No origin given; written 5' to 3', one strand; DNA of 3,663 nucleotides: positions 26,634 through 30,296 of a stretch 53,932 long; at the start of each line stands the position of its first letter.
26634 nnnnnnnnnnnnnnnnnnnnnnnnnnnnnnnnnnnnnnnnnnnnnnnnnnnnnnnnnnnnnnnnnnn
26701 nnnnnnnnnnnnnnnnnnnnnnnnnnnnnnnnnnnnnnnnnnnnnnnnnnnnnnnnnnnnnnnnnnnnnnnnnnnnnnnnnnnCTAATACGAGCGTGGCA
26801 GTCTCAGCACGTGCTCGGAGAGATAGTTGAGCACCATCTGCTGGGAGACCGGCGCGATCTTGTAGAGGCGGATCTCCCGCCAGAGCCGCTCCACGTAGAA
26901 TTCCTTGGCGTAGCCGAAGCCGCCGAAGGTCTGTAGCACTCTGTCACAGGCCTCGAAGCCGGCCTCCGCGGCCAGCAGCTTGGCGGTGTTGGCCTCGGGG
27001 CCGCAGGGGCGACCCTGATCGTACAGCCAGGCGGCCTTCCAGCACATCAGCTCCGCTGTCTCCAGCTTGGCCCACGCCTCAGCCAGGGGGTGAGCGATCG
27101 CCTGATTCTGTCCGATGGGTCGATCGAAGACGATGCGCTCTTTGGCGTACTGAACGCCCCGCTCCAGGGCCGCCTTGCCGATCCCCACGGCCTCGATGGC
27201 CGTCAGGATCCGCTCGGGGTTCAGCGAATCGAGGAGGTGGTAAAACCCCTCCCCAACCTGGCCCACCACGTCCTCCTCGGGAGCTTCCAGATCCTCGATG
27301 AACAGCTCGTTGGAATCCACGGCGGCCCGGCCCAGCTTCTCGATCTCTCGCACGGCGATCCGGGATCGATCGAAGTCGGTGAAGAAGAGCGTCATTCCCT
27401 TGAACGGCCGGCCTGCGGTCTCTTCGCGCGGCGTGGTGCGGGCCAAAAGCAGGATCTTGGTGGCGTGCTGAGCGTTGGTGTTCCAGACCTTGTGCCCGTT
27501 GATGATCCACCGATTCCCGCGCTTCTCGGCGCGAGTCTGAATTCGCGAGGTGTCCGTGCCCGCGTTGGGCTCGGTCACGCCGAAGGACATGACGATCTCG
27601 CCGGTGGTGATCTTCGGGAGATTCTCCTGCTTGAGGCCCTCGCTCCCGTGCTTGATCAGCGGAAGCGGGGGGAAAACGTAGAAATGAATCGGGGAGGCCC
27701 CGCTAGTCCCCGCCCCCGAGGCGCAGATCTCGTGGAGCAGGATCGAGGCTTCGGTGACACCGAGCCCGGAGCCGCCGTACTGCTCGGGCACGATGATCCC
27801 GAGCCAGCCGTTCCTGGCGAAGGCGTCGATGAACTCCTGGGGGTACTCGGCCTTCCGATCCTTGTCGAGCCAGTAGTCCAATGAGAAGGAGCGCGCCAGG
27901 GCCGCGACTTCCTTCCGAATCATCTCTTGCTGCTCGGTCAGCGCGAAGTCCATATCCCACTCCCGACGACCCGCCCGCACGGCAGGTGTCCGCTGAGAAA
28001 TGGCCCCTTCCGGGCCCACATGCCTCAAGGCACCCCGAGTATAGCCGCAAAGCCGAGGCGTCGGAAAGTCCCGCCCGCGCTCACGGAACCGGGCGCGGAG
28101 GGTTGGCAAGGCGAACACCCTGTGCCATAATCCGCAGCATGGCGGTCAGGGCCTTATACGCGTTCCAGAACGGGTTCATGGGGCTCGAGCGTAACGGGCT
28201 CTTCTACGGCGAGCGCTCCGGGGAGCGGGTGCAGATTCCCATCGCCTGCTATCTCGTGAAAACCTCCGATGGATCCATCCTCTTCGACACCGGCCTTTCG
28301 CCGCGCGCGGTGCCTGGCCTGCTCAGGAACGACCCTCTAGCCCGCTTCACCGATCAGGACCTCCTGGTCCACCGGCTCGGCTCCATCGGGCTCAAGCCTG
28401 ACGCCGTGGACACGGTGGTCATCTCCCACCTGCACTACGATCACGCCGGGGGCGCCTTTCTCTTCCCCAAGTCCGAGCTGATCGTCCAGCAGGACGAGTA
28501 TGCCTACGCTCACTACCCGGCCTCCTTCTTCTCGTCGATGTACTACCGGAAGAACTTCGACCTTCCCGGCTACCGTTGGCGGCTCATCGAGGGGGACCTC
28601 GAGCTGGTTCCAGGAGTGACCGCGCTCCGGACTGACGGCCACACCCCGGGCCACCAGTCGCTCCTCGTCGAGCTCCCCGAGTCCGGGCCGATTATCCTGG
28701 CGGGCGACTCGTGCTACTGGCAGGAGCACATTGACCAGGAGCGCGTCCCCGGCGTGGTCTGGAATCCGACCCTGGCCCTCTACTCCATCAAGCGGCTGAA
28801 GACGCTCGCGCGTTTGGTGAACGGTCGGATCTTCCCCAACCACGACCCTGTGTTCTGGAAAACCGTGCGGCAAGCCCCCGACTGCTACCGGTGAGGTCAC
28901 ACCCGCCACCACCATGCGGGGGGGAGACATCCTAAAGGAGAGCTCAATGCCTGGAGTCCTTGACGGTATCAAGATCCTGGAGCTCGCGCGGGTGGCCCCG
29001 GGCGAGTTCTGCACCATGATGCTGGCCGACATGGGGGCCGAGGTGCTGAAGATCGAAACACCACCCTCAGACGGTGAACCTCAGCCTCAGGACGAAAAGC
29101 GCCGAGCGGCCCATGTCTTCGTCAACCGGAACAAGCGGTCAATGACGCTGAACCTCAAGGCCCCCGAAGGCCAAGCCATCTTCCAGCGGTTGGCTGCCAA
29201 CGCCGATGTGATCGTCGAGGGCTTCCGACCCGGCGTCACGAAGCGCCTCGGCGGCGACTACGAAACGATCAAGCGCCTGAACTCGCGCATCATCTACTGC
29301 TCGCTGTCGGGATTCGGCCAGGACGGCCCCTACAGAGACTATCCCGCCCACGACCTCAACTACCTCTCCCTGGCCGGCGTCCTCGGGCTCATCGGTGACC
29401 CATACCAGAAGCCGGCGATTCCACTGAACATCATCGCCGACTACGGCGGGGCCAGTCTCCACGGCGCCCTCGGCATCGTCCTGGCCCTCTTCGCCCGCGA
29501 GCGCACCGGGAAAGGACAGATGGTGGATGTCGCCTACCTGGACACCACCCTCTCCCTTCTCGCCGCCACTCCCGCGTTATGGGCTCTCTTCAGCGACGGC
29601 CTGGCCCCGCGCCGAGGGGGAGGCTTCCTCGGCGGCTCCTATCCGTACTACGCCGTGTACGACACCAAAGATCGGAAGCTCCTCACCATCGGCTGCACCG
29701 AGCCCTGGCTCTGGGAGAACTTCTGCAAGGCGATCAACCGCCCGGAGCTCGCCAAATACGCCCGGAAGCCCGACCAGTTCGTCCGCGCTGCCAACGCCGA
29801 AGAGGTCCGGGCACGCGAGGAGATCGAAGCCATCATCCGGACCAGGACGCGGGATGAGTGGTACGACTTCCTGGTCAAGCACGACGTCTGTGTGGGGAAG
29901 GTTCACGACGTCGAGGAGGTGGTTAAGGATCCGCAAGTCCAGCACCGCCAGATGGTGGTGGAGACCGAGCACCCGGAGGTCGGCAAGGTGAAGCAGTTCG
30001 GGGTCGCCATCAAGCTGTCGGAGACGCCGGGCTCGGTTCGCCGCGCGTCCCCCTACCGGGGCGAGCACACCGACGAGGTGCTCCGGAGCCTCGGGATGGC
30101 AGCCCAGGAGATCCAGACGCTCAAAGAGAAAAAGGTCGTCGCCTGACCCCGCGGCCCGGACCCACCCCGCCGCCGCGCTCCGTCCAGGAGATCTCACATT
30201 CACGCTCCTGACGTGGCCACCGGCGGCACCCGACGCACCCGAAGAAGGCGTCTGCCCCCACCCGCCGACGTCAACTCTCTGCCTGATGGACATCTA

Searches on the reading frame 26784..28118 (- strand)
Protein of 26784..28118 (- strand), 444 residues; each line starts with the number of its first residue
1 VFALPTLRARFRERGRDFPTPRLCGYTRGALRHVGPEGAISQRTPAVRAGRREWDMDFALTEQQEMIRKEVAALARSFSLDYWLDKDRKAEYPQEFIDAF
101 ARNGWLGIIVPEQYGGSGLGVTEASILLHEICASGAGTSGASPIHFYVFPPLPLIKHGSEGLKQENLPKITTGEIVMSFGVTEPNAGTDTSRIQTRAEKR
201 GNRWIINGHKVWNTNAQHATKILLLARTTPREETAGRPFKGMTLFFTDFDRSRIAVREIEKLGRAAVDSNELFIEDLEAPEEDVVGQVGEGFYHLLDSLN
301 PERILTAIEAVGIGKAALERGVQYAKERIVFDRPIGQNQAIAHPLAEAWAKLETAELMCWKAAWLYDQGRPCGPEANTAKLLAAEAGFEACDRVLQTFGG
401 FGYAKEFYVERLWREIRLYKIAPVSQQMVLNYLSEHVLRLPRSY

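Call 23: search_protein_families(library=pfam, proteins=[window:26784-28118:-], max_evalue=0.00001)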
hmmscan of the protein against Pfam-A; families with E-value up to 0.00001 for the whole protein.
window:26784-28118:- (444 aa): 4 families
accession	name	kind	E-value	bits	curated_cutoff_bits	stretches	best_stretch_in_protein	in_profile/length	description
PF00441.29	Acyl-CoA_dh_1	-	5.1e-37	127.7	22.4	1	289-431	1-143/150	Acyl-CoA dehydrogenase, C-terminal domain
PF02771.21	Acyl-CoA_dh_N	-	7.2e-23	81.6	22.9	1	61-174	1-113/113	Acyl-CoA dehydrogenase, N-terminal domain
PF02770.24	Acyl-CoA_dh_M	-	1.4e-18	67.3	33.3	1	178-276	1-96/97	Acyl-CoA dehydrogenase, middle domain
PF08028.16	Acyl-CoA_dh_2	-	4.6e-15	56.5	22.7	1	306-418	3-125/134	Acyl-CoA dehydrogenase, C-terminal domain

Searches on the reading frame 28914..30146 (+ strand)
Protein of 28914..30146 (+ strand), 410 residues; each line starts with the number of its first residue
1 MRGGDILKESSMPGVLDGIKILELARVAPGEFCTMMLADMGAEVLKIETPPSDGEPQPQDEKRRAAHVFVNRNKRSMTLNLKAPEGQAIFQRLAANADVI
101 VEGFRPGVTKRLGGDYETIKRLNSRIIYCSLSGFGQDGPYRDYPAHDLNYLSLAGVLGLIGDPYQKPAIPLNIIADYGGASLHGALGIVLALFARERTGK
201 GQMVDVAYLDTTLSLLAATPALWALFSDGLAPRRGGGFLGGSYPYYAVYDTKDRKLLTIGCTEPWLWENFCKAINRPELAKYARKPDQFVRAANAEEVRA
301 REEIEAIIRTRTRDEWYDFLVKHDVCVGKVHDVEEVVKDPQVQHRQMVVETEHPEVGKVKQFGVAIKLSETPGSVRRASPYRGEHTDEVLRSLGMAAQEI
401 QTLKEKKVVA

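Call 24: search_protein_families(library=pfam, proteins=[window:28914-30146:+], max_evalue=0.00001)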
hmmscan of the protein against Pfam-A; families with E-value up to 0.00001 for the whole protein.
window:28914-30146:+ (410 aa): 1 family
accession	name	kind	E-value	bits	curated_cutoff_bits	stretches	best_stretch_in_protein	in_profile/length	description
PF02515.22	CoA_transf_3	-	9.3e-109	364.3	23.3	1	16-386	1-366/366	CoA-transferase family III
